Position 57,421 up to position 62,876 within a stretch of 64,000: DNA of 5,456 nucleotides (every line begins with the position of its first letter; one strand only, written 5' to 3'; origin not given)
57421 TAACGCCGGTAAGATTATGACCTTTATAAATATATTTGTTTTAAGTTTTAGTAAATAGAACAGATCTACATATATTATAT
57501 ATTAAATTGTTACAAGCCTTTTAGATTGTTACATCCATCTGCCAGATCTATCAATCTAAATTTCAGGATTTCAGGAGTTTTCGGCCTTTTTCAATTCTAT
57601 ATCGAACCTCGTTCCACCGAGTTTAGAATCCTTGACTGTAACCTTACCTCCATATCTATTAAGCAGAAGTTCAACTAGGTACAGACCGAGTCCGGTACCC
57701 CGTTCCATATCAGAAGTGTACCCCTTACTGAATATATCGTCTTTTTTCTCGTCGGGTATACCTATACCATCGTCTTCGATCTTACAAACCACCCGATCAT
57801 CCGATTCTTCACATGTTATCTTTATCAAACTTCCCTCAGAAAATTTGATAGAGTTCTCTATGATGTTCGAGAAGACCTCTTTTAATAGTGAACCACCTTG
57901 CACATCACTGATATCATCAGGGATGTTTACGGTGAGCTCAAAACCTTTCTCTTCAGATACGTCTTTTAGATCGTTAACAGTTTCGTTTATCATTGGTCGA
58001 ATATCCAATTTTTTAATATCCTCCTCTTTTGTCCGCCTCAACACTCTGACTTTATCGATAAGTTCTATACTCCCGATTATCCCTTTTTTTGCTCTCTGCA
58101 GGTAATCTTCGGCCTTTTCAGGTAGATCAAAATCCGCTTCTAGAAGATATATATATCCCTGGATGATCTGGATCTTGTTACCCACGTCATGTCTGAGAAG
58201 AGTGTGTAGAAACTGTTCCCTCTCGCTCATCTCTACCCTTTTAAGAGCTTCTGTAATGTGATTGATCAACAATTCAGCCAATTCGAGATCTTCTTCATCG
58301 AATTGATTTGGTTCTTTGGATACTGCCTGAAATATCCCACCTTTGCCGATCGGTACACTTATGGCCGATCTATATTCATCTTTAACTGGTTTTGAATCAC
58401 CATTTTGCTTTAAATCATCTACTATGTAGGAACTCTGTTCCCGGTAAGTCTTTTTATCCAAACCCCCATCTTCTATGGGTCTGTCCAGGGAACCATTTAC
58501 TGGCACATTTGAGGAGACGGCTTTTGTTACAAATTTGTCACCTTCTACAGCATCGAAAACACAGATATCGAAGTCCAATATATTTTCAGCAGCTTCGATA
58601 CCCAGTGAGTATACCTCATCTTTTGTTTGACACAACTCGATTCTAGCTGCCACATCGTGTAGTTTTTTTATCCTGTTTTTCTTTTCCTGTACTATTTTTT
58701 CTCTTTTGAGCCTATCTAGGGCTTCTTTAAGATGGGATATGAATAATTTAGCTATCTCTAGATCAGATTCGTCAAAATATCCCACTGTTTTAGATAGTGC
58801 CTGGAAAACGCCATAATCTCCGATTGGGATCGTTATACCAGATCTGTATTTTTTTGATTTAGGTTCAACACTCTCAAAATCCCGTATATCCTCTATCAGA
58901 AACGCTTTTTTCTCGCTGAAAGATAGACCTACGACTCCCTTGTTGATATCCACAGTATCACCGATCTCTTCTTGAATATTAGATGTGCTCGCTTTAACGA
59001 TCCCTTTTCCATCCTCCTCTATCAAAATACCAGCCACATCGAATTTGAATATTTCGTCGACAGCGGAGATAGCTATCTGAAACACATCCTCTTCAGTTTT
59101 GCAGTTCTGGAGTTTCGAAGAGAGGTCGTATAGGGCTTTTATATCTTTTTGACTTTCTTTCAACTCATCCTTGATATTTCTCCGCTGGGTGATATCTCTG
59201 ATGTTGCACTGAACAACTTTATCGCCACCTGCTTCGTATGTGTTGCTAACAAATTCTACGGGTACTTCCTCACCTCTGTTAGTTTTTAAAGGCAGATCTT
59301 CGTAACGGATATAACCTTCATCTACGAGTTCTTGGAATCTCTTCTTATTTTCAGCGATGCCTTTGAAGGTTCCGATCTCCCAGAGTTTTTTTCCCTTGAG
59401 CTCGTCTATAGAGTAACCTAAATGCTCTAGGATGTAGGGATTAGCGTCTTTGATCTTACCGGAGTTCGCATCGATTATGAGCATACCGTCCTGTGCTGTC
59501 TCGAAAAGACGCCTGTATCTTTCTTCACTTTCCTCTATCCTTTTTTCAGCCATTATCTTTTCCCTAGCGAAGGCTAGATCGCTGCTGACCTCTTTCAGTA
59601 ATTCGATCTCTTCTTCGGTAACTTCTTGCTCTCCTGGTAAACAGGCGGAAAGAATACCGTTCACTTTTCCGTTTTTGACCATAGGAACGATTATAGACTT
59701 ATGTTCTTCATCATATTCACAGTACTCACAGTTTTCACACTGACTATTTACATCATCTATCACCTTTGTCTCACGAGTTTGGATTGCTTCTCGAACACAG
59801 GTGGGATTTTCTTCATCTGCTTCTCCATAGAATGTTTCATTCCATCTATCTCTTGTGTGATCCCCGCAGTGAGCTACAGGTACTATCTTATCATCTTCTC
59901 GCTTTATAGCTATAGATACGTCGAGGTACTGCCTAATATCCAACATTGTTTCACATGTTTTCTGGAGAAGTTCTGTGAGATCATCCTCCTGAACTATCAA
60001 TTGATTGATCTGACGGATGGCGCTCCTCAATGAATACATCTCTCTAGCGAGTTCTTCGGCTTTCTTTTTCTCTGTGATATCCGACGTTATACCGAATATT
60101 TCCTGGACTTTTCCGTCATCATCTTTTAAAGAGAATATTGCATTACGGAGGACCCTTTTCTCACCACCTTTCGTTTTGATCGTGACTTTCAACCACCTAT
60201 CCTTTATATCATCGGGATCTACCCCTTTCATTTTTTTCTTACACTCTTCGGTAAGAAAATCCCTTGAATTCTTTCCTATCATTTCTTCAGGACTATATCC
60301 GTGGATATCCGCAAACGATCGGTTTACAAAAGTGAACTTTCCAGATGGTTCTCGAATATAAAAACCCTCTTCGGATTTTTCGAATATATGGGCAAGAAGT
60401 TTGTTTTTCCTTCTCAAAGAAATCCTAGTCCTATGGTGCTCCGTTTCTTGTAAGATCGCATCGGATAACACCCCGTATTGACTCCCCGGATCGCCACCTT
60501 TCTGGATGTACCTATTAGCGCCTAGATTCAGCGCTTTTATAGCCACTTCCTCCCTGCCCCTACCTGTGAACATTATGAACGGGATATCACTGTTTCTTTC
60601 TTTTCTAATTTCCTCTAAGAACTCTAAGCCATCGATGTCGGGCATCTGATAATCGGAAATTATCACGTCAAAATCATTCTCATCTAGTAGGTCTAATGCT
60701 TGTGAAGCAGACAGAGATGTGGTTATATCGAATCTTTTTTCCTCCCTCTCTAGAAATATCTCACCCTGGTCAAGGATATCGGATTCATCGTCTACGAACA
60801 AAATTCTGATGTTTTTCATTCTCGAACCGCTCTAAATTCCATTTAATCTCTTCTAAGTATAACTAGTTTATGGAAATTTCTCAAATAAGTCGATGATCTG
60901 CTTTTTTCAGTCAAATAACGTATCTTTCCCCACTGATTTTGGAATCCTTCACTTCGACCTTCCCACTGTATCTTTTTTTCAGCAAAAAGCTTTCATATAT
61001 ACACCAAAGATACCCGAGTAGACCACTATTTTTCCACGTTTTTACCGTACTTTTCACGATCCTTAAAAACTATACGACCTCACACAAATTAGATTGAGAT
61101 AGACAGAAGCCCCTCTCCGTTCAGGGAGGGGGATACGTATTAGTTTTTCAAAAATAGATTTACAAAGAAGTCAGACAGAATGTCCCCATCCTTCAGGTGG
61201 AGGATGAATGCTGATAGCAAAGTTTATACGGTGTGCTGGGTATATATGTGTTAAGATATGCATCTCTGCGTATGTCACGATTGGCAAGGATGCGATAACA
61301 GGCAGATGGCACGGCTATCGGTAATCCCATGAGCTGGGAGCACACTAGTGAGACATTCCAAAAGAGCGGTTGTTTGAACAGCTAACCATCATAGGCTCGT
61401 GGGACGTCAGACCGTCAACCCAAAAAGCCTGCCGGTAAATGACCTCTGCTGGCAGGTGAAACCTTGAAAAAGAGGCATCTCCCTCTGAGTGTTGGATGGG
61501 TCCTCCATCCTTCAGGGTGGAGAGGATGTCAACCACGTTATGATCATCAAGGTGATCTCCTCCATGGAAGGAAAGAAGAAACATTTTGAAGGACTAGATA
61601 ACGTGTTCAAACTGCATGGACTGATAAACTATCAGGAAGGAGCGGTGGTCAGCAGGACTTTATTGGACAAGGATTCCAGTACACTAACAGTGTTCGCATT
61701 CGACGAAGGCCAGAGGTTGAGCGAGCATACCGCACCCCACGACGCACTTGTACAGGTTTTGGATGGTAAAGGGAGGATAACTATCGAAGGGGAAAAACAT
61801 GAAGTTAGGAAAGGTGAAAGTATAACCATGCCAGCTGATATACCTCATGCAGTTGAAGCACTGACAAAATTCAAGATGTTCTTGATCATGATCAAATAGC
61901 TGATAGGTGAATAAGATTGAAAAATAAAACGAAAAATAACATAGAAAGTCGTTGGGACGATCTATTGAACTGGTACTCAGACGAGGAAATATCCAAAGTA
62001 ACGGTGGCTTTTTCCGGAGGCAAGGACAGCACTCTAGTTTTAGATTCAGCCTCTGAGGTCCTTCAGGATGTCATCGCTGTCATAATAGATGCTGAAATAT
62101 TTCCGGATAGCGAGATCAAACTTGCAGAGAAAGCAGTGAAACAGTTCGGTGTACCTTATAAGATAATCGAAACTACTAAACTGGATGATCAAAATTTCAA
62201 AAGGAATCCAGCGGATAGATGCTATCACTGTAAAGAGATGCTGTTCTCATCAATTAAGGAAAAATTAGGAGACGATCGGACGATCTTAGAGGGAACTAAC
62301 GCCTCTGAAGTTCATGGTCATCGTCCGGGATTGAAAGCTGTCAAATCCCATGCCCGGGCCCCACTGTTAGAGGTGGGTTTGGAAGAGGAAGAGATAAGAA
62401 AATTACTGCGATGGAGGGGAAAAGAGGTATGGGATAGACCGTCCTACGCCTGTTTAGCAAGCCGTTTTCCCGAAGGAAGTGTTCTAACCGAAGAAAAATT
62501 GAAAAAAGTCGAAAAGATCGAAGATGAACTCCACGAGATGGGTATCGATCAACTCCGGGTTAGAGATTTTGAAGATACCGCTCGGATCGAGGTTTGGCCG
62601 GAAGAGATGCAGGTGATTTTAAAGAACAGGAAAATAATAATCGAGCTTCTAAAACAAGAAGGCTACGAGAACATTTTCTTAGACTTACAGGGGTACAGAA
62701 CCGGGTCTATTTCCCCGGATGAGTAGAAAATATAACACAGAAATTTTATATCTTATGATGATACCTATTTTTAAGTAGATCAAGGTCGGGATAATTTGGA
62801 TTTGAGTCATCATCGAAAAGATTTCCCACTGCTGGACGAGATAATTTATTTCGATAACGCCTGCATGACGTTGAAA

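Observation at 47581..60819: Candidate archaeocin-like production, immunity and export island around the peptide cassette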

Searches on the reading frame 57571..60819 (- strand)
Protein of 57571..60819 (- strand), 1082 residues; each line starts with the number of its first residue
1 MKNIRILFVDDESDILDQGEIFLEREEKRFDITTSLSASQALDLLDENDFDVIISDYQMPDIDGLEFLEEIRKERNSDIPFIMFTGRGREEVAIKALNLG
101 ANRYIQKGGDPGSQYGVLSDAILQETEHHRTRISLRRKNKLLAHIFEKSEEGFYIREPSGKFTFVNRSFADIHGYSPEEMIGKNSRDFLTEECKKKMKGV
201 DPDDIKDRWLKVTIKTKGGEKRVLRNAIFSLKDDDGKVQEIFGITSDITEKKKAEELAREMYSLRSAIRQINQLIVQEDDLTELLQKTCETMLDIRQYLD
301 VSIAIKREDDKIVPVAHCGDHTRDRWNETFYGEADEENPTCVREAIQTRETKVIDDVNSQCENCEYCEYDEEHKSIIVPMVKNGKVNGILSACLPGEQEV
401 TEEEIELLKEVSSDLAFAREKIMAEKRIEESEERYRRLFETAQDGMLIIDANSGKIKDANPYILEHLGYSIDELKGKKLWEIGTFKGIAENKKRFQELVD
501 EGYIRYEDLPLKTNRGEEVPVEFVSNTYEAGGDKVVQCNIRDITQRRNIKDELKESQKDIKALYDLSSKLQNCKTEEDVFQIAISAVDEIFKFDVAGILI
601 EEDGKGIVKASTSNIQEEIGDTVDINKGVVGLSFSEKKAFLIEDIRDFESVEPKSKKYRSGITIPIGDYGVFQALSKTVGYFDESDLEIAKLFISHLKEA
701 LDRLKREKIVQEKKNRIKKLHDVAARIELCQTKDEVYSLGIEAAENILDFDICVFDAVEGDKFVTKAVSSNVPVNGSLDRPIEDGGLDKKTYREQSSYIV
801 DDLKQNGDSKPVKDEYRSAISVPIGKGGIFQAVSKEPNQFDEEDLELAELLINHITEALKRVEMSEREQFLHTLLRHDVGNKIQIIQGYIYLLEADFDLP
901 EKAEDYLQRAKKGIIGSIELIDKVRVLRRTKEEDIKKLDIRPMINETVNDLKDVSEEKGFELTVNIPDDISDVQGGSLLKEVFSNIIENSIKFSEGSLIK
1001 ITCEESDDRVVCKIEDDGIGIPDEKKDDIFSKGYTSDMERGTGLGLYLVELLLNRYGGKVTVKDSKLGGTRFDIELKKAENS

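Call 6: search_protein_families(library=pfam, proteins=[window:57571-60819:-], max_evalue=0.01)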
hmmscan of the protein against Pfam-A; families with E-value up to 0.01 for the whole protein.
window:57571-60819:- (1082 aa): 15 families
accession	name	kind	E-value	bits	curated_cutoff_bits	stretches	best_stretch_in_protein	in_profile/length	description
PF13185.12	GAF_2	-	4.2e-38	131.1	28.6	3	279-418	2-134/136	GAF domain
PF02518.31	HATPase_c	-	2.8e-23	82.9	26.4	1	978-1079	5-110/111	Histidine kinase-, DNA gyrase B-, and HSP90-like ATPase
PF00072.30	Response_reg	-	3.1e-23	82.5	30.2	1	6-110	1-102/111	Response regulator receiver domain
PF13426.13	PAS_9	-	6.2e-23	81.5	27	2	151-250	2-103/103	PAS domain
PF01590.32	GAF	-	3.9e-19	69.9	22.4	1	280-418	1-132/133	GAF domain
PF13188.13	PAS_8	-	2.1e-18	66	21.8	2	433-481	1-48/65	PAS domain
PF08448.16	PAS_4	-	9.8e-15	55.2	23.1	1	146-252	1-109/110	PAS fold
PF00989.32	PAS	-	1e-14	54.9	22.6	2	142-247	3-112/113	PAS fold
PF13492.12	GAF_3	-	3.8e-09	37.5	27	1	281-418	2-126/129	GAF domain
PF08447.18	PAS_3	-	1.8e-06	28.6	25.6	1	163-244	2-88/89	PAS fold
PF13581.12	HATPase_c_2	-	2.3e-05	24.8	27.4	1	979-1054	36-110/127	Histidine kinase-like ATPase domain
PF14689.11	SPOB_a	-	8e-05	22.6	28.1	1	863-910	5-49/62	Sensor_kinase_SpoOB-type, alpha-helical domain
PF14501.12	HATPase_c_5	-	8.5e-05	22.8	22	1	981-1063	12-89/102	GHKL domain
PF24820.1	Diguanyl_cycl_sensor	-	0.0013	19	28.1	0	153-198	9-54/109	Diguanylate cyclase-like sensor domain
PF13589.12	HATPase_c_3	-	0.0025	18.3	25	0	981-1038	5-62/137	Histidine kinase-, DNA gyrase B-, and HSP90-like ATPase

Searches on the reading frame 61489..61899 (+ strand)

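Call 6: search_protein_families(library=pfam, proteins=[window:61489-61899:+], max_evalue=0.01)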
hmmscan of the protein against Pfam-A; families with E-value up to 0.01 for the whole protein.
window:61489-61899:+ (136 aa): 5 families
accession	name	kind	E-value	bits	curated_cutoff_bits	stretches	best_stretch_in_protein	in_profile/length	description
PF07883.17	Cupin_2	-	1.3e-11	44.5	27.2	1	69-135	3-69/70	Cupin domain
PF02311.25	AraC_binding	-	7.7e-07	29.4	21.1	1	73-125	12-64/135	AraC-like ligand binding domain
PF21621.3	MPI_cupin_dom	-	8.7e-05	22.9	27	1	85-118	30-63/79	Mannose-6-phosphate isomerase, cupin domain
PF05899.18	Cupin_3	-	0.00057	20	23.5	1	85-125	26-67/74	EutQ-like cupin domain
PF06865.17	Ppnp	-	0.0058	17.4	25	1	48-124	6-82/92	Pyrimidine/purine nucleoside phosphorylase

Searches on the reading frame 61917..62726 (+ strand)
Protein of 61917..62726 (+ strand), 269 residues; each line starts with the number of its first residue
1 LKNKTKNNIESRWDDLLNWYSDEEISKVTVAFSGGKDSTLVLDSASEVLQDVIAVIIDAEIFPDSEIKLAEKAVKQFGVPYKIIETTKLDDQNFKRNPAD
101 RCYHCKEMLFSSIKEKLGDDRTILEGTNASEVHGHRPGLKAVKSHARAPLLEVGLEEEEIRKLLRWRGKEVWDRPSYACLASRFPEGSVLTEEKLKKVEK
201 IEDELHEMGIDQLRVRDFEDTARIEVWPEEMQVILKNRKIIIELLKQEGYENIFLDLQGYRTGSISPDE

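Call 6: search_protein_families(library=pfam, proteins=[window:61917-62726:+], max_evalue=0.01)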
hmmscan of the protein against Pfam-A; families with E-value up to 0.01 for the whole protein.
window:61917-62726:+ (269 aa): 6 families
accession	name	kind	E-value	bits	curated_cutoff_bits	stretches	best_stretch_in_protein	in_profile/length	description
PF02540.23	NAD_synthase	-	2.6e-05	23.9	21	1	21-89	14-84/242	NAD synthase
PF06508.19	QueC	-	4.3e-05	23.6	22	1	28-90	2-64/210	Queuosine biosynthesis protein QueC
PF01507.26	PAPS_reduct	-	0.00012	22.6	22.5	1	28-172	2-146/175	Phosphoadenosine phosphosulfate reductase domain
PF24167.1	DUF7411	-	0.0015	18.6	28.7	1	27-86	2-58/194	Family of unknown function (DUF7411)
PF01171.26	ATP_bind_3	-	0.0029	17.8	27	1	27-88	1-68/182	PP-loop family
PF00733.27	Asn_synthase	-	0.0049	17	21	1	27-85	19-78/354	Asparagine synthase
